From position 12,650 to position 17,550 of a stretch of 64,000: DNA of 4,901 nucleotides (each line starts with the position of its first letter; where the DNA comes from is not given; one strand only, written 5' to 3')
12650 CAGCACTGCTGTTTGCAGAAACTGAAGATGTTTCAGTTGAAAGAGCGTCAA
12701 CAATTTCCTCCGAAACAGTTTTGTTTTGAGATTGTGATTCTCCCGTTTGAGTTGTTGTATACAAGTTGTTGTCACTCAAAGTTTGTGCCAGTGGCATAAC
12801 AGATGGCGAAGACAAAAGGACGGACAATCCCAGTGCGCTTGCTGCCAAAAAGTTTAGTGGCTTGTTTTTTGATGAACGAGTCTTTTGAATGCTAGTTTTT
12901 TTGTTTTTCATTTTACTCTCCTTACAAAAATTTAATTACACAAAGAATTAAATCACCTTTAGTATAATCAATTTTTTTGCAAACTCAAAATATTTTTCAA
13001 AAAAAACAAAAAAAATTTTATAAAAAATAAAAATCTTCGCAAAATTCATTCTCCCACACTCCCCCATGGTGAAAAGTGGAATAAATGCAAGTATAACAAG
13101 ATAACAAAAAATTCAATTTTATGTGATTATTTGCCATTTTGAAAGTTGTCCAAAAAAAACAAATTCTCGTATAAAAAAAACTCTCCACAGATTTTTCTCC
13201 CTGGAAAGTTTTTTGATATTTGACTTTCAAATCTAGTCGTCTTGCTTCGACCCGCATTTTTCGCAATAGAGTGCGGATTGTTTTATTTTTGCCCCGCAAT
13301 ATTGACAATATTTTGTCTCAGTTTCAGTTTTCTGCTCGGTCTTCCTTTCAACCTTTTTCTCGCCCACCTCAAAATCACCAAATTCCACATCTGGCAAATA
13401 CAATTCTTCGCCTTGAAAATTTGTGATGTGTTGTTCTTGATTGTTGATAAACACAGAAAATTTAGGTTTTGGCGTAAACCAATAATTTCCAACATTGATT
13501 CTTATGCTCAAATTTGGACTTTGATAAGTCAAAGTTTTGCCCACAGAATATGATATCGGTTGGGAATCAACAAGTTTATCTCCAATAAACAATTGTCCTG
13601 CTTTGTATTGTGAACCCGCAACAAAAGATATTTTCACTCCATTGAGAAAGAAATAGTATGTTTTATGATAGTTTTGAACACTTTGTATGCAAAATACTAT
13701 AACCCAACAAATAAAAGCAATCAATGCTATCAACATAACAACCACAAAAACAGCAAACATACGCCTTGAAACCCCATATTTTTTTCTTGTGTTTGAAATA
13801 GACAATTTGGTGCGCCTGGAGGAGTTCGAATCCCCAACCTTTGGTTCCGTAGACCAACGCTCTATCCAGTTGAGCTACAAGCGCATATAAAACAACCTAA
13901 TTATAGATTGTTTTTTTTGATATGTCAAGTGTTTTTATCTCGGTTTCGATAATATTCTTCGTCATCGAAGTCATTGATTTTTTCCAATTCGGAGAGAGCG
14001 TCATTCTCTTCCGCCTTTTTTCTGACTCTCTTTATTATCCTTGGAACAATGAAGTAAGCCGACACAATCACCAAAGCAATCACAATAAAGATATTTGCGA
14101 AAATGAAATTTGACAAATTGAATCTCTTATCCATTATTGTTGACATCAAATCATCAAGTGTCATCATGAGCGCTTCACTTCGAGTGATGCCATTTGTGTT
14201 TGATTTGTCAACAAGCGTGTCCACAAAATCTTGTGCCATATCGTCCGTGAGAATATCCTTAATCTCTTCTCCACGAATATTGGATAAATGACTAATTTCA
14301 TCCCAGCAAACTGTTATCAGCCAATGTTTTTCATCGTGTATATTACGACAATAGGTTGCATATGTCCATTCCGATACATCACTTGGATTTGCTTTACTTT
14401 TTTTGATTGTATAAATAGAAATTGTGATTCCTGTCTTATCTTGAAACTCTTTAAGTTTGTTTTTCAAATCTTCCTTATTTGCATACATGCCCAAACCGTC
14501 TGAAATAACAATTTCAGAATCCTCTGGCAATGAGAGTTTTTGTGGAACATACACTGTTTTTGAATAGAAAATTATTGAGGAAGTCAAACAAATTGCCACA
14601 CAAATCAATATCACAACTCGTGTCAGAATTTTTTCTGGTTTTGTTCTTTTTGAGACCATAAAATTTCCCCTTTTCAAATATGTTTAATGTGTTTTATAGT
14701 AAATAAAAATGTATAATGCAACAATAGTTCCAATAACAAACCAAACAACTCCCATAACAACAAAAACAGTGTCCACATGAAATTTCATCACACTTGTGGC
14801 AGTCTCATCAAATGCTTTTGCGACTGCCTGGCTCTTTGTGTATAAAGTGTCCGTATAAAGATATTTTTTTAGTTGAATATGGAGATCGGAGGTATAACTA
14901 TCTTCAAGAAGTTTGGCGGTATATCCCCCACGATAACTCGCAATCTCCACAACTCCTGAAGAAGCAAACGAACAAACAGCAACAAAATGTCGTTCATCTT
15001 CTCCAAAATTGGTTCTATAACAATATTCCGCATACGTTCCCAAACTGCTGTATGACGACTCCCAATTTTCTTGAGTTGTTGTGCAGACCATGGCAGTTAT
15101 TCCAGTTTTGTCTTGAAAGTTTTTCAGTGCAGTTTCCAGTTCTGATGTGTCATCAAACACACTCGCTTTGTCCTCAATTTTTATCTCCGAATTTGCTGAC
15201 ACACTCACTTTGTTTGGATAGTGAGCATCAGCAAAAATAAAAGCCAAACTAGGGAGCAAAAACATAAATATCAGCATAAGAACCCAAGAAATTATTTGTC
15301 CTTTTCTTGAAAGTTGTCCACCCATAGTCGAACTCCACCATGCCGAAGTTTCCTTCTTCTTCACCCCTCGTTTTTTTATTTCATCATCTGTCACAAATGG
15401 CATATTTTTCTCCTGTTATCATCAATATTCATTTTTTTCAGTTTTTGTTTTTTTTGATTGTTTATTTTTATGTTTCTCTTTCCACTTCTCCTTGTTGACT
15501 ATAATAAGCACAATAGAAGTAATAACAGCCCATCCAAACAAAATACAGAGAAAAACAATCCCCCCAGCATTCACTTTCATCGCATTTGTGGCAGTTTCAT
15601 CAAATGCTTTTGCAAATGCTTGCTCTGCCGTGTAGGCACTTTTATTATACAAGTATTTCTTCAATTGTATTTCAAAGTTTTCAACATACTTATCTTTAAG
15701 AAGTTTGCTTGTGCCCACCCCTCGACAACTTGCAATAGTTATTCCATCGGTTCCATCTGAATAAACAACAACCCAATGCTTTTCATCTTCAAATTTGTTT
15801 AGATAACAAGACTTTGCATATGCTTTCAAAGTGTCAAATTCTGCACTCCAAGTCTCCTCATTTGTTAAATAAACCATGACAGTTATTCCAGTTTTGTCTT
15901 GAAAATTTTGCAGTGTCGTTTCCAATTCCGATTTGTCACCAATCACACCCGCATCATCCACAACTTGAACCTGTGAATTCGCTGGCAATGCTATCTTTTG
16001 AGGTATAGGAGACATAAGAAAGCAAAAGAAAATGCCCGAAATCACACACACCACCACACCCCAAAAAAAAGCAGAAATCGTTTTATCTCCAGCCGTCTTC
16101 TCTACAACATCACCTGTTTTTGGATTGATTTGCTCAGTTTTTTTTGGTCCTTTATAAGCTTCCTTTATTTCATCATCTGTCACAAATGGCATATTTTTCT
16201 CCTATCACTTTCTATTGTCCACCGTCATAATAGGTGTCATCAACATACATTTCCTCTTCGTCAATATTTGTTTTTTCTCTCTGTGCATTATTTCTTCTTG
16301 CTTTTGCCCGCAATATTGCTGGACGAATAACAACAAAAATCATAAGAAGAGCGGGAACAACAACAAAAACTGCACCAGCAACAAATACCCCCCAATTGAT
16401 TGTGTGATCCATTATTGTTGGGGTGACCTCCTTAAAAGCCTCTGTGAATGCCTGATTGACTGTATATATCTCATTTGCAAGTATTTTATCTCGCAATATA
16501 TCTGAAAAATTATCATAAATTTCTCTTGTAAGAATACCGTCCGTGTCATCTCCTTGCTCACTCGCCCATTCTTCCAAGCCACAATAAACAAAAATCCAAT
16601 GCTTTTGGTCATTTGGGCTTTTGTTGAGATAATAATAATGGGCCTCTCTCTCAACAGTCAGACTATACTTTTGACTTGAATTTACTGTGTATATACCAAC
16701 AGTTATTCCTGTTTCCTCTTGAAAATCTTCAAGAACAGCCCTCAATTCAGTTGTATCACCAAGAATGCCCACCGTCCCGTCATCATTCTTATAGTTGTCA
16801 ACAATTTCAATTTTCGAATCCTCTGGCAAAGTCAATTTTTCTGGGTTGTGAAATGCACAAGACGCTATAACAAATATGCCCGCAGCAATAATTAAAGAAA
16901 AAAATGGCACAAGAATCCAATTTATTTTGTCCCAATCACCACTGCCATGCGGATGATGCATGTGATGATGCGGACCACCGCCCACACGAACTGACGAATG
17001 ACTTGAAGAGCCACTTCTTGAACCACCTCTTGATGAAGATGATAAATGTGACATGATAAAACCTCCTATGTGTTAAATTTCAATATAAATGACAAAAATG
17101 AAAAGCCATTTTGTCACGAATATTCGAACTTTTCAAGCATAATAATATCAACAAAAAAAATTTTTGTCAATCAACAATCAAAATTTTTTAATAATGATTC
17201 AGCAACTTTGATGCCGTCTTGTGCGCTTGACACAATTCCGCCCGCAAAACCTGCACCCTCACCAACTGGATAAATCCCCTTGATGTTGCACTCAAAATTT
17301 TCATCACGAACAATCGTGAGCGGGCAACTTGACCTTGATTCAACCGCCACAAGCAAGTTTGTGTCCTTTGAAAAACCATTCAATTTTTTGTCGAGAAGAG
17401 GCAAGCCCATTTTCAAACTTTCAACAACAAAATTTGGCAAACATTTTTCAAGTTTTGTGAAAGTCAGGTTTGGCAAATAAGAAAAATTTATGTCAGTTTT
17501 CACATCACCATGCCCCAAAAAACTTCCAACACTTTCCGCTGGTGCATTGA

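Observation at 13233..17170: Four tandem, diverged TPM-like two-TM paralogs with their own promoter, followed by tRNA-Arg and a zinc-ribbon membrane protein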

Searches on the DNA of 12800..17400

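Call 81: search_rna_families(source=window, start=12800, end=17400, threshold=evalue, max_evalue=1)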
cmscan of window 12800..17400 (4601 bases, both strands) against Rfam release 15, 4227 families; matches with E-value up to 1: 4.
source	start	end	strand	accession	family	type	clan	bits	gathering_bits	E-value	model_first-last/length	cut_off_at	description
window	13811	13884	-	RF00005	tRNA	Gene; tRNA;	CL00001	62.4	29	2.8e-12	1-71/71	no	tRNA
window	13151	13217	-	RF04060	mir-703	Gene; miRNA;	-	22.4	88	0.66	1-67/67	no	mir-703 microRNA precursor family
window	15284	15371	-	RF00218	SNORD46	Gene; snRNA; snoRNA; CD-box;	CL00061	20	40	0.8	1-104/104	no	Small nucleolar RNA SNORD46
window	16298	16433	+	RF01675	CrcZ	Gene; sRNA;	-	17.7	95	0.1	229-380/398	no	Pseudomonas sRNA CrcZ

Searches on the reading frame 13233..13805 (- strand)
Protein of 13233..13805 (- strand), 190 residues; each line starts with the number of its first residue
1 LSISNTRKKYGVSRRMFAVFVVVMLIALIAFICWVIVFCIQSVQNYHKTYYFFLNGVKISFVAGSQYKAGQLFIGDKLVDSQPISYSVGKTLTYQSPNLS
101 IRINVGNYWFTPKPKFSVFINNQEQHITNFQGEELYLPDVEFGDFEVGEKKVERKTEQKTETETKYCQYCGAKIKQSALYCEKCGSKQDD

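Call 3: search_protein_families(library=pfam, proteins=[window:13233-13805:-], max_evalue=1)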
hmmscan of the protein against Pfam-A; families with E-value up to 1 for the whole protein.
window:13233-13805:- (190 aa): 18 families
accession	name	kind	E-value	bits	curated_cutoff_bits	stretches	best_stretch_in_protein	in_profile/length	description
PF13240.11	Zn_Ribbon_1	-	1.4e-06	28.3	25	1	166-187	1-22/23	zinc-ribbon domain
PF13248.11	Zn_ribbon_3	-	0.00029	20.6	27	1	163-187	1-25/26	zinc-ribbon domain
PF17032.10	Zn_ribbon_15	-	0.0008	20.6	28.9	1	160-185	51-73/73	zinc-ribbon family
PF12773.13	DZR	-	0.0022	18.5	27.3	1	166-186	14-32/45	Double zinc ribbon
PF24463.1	DUF7577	-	0.0053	16.8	28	1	166-186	4-24/27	Domain of unknown function (DUF7577)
PF17120.11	zf-RING_16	-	0.011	15.9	27.4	1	162-185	2-25/57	RING/Ubox like zinc-binding domain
PF23869.1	Beta-prop_WDR75_1st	-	0.084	12.6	45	1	36-126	92-180/292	WD repeat-containing protein 75 first beta-propeller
PF13962.11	PGG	-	0.12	12.6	24.1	1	13-49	49-86/116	Domain of unknown function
PF10601.15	zf-LITAF-like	-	0.13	12.9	23.8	1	6-47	17-56/70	LITAF-like zinc ribbon domain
PF18912.6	DZR_2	-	0.13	12.6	27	1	163-185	20-43/56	Double zinc ribbon domain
PF16954.10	HRG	-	0.14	13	27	1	16-52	4-41/52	Haem-transporter, endosomal/lysosomal, haem-responsive gene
PF06687.17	SUR7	-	0.18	11.9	29.6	1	4-56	96-143/201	SUR7/PalI family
PF22285.2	DUF6962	-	0.19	12.1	27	1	16-64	111-159/198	Family of unknown function (DUF6962)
PF00130.28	C1_1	-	0.25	11.6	26.5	1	159-185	6-35/53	Phorbol esters/diacylglycerol binding domain (C1 domain)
PF14803.11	Zn_ribbon_Nudix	-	0.26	11.7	25.6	0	165-176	1-12/34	Nudix N-terminal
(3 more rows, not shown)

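Call 4: search_protein_families(library=ncbifam, proteins=[window:13233-13805:-], max_evalue=1)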
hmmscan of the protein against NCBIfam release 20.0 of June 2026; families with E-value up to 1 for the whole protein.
window:13233-13805:- (190 aa): 4 families
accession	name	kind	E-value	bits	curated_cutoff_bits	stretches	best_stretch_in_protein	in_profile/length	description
NF045510.1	4Cys_prefix_kin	domain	0.0096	16.2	24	0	164-173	16-25/26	4-Cys prefix domain-containing protein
NF003161.0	PRK04136.1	equivalog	0.066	12.8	54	1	164-188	14-38/49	50S ribosomal protein L40e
NF051898.1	MBSP1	equivalog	0.068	12.7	320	1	131-187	11-73/289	biosurfactant protein 1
NF005651.0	PRK07418.1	subfamily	0.17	10.1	942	1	153-187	582-616/617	acetolactate synthase large subunit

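Call 42: search_protein_representatives(protein=window:13233-13805:-)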
Query: 190 residues. Proteins with E-value up to 0.001 (for the whole library): 158; up to 1e-10: 9; up to 1e-30: 1. The best 150 are listed.
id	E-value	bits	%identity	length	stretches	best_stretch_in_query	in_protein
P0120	1.3e-114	396.7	100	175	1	16-190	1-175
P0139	5.9e-24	101.2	38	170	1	19-189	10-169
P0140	1.2e-18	83.8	34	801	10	156-186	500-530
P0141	9.5e-15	71.2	34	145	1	19-142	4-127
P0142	2.4e-14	69.8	50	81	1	72-153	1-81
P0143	3.3e-13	66.2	39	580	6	158-186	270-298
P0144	1.8e-12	63.7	35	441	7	152-187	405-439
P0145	1.9e-12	63.7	41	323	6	158-190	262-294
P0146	3.4e-12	62.8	31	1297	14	161-186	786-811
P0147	1.3e-10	57.7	40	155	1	28-147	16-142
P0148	5.0e-08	49.2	33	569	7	158-189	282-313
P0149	8.2e-08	48.5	39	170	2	153-189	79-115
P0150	8.3e-08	48.5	38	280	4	161-187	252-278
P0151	8.5e-08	48.5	33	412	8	145-186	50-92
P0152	9.0e-08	48.4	33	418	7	161-187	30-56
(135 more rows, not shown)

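Call 44: find_encoding_contigs(protein=P0139, flank=8000, max_places=4)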
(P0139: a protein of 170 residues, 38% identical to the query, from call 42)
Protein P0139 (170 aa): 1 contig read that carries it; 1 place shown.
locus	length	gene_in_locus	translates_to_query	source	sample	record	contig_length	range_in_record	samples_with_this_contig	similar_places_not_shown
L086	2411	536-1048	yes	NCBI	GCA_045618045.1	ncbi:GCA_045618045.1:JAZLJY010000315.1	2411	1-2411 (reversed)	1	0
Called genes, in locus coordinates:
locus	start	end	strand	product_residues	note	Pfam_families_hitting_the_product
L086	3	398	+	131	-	?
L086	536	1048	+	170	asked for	PF13248:Zn_ribbon_3 (weak), PF12773:DZR (faint), PF13240:Zn_Ribbon_1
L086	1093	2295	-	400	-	PF00155:Aminotran_1_2, PF01053:Cys_Met_Meta_PP (weak), PF01212:Beta_elim_lyase (weak)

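Call 47: find_encoding_contigs(protein=P0147, flank=8000, max_places=4)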
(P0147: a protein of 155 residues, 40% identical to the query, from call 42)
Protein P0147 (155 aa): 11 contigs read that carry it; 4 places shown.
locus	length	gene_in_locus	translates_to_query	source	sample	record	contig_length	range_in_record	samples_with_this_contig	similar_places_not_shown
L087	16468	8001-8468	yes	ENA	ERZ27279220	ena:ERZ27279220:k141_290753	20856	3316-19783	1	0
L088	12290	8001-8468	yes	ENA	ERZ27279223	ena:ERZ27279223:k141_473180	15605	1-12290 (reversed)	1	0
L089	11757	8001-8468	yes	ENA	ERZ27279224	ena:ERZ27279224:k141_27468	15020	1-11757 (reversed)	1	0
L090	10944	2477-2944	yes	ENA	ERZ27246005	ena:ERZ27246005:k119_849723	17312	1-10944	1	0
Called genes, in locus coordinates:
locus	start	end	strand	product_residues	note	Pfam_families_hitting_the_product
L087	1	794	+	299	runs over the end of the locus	-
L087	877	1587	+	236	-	PF13306:LRR_5, PF13855:LRR_8 (faint), PF13306:LRR_5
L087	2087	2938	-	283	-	PF04973:NMN_transporter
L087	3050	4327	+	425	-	PF06838:Met_gamma_lyase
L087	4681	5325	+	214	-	PF10502:Peptidase_S26, PF00717:Peptidase_S24 (weak)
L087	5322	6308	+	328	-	-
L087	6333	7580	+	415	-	-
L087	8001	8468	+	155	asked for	-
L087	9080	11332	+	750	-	PF09479:Flg_new, PF13306:LRR_5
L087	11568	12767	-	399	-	PF13173:AAA_14, PF13635:DUF4143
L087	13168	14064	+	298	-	PF00589:Phage_integrase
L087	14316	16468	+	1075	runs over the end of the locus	?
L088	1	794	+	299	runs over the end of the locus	-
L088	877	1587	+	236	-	PF13306:LRR_5, PF13855:LRR_8 (faint), PF13306:LRR_5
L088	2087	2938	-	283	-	PF04973:NMN_transporter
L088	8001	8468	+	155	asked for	-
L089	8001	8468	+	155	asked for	-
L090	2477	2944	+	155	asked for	-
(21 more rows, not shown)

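Call 48: find_encoding_contigs(protein=P0141, flank=8000, max_places=4)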
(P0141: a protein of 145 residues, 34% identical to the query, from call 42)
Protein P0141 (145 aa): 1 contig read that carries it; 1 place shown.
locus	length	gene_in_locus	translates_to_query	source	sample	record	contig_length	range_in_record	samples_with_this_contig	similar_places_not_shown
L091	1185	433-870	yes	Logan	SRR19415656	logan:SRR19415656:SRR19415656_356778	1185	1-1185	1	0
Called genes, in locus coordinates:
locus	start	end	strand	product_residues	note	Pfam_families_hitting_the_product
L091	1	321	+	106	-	?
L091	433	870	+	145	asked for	-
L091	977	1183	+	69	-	?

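Call 65: search_protein_families(library=padloc, proteins=[window:13233-13760:-], max_evalue=0.01)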
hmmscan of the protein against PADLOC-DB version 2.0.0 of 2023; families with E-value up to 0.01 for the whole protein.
window:13233-13760:- (175 aa): 0 families

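Call 66: search_protein_families(library=phrogs, proteins=[window:13233-13760:-], max_evalue=0.01)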
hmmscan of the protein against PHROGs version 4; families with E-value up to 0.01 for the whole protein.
window:13233-13760:- (175 aa): 2 families
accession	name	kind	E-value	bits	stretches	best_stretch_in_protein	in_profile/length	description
phrog_8436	-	unknown function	0.00013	23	1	136-172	50-86/110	-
phrog_38854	-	unknown function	0.003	18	1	144-173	186-215/217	-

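Call 68: predict_structure(alignment_id=A5)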
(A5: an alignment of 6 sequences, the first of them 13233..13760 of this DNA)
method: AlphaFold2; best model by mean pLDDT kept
length: 175 residues; sequences in the alignment: 6
mean_pLDDT: 78.3   pTM: 0.59
mean pLDDT of the five models: 78.3, 78.0, 77.9, 77.0, 75.9
residues with pLDDT >= 90: 52; 70-90: 87; 50-70: 18; < 50: 18
segments of 3 or more residues with pLDDT < 50: 131-148
pLDDT, mean of each block of 10 residues (from residue 1): 88 93 87 91 89 87 85 77 88 76 91 88 72 33 41 76 74 68
secondary structure, 60 per line:
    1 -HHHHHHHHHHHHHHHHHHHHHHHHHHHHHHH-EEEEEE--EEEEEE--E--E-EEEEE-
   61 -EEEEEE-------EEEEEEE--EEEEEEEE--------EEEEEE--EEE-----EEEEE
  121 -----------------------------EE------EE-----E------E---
elements in order: H2-32 E34-39 E42-47 E55-59 E62-67 E75-81 E84-91 E100-105 E108-110 E116-120
